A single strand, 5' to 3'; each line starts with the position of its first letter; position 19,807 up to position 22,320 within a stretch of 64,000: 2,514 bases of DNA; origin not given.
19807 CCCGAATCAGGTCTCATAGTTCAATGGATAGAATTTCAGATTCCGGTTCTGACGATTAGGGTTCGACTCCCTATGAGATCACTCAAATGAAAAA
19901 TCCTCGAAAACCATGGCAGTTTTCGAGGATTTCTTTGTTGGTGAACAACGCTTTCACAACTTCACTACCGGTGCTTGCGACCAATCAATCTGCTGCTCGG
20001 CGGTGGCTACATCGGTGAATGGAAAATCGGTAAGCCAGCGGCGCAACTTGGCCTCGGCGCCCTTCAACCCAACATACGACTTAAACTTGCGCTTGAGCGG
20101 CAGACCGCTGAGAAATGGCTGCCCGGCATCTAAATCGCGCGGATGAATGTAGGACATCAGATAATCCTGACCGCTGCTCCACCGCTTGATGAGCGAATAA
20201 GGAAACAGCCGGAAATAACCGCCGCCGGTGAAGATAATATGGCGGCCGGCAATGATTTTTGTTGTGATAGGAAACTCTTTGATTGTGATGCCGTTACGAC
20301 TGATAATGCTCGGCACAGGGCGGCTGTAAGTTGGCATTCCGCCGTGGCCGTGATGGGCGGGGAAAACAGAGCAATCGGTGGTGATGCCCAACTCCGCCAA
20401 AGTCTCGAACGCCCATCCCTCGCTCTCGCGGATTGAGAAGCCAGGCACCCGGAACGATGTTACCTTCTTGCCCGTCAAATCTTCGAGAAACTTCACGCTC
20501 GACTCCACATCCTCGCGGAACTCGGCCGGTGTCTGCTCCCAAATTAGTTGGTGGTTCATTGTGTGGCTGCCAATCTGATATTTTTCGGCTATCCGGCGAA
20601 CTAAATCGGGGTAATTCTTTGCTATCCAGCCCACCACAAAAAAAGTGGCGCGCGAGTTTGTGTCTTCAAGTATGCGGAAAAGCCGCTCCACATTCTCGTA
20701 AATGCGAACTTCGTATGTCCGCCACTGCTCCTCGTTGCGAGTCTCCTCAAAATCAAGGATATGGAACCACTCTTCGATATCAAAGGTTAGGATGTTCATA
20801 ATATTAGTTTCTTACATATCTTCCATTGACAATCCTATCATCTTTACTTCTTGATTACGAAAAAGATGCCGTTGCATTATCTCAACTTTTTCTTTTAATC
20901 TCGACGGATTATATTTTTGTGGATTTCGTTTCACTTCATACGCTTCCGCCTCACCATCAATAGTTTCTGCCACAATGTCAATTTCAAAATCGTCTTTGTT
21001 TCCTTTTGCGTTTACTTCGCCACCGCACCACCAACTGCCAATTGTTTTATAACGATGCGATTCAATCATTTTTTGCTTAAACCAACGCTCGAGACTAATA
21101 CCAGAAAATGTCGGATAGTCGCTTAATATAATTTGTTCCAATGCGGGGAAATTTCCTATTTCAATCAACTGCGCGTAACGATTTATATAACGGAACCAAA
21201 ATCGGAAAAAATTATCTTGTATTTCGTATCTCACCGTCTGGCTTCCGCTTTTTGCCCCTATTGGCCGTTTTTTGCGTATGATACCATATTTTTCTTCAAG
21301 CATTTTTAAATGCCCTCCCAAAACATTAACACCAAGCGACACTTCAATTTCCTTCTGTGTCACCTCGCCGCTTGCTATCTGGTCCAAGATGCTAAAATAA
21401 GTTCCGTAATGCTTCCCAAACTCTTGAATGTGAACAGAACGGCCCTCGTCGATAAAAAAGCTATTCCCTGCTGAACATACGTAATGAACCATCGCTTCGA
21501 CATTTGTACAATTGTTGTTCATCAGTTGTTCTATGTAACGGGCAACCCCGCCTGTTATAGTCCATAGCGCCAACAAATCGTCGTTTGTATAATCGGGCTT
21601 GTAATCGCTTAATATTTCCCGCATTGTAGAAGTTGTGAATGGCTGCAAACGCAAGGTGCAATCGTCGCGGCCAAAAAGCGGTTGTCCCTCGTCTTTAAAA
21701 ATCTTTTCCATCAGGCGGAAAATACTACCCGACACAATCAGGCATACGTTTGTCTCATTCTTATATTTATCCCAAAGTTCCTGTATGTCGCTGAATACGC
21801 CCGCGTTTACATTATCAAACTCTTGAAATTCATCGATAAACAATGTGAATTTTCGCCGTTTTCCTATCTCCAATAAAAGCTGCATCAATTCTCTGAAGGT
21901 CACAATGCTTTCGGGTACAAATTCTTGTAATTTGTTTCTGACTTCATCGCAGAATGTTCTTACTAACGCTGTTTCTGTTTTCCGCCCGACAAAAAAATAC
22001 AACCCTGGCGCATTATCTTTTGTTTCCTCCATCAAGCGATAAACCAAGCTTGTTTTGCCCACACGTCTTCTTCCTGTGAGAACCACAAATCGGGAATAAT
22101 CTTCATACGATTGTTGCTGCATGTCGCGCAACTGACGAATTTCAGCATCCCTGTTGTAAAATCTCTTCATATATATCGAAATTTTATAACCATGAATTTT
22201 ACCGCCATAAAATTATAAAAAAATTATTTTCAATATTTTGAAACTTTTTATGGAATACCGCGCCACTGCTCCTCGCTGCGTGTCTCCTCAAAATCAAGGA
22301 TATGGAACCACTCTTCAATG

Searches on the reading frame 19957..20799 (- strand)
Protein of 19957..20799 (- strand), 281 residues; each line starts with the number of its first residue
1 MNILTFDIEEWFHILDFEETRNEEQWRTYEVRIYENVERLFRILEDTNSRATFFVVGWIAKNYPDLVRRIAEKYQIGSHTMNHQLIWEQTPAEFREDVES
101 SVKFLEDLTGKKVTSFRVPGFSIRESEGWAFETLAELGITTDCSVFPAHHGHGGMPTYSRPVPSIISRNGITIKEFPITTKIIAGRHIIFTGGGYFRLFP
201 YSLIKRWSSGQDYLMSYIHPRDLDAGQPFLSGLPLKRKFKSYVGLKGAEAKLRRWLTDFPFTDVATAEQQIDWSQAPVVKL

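Call 47: search_protein_families(library=pfam, proteins=[window:19957-20799:-], max_evalue=0.001)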
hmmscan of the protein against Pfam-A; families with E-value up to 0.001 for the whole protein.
window:19957-20799:- (281 aa): 2 families
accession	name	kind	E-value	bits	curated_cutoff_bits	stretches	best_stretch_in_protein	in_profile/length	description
PF11959.13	DUF3473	-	3e-34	118.2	29.6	1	143-266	1-127/130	Domain of unknown function (DUF3473)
PF01522.26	Polysacc_deac_1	-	1e-20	74.4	23.1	1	34-124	18-109/124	Polysaccharide deacetylase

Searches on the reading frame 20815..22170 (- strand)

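Call 47: search_protein_families(library=pfam, proteins=[window:20815-22170:-], max_evalue=0.001)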
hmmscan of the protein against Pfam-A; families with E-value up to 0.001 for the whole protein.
window:20815-22170:- (452 aa): 5 families
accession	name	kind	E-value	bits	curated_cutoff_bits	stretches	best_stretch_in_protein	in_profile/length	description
PF01637.24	ATPase_2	-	2.5e-19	70.4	33.2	1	4-216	1-225/225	ATPase domain predominantly from Archaea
PF13191.12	AAA_16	-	4.9e-10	40.6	32.6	1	3-128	1-154/167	AAA ATPase domain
PF13401.12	AAA_22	-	8e-10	39.6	27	1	25-149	4-123/130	AAA domain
PF13173.12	AAA_14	-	1e-09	38.9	27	1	27-156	3-105/129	AAA domain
PF03008.20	DUF234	-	1.9e-08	35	22.5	1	325-415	1-89/100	Archaea bacterial proteins of unknown function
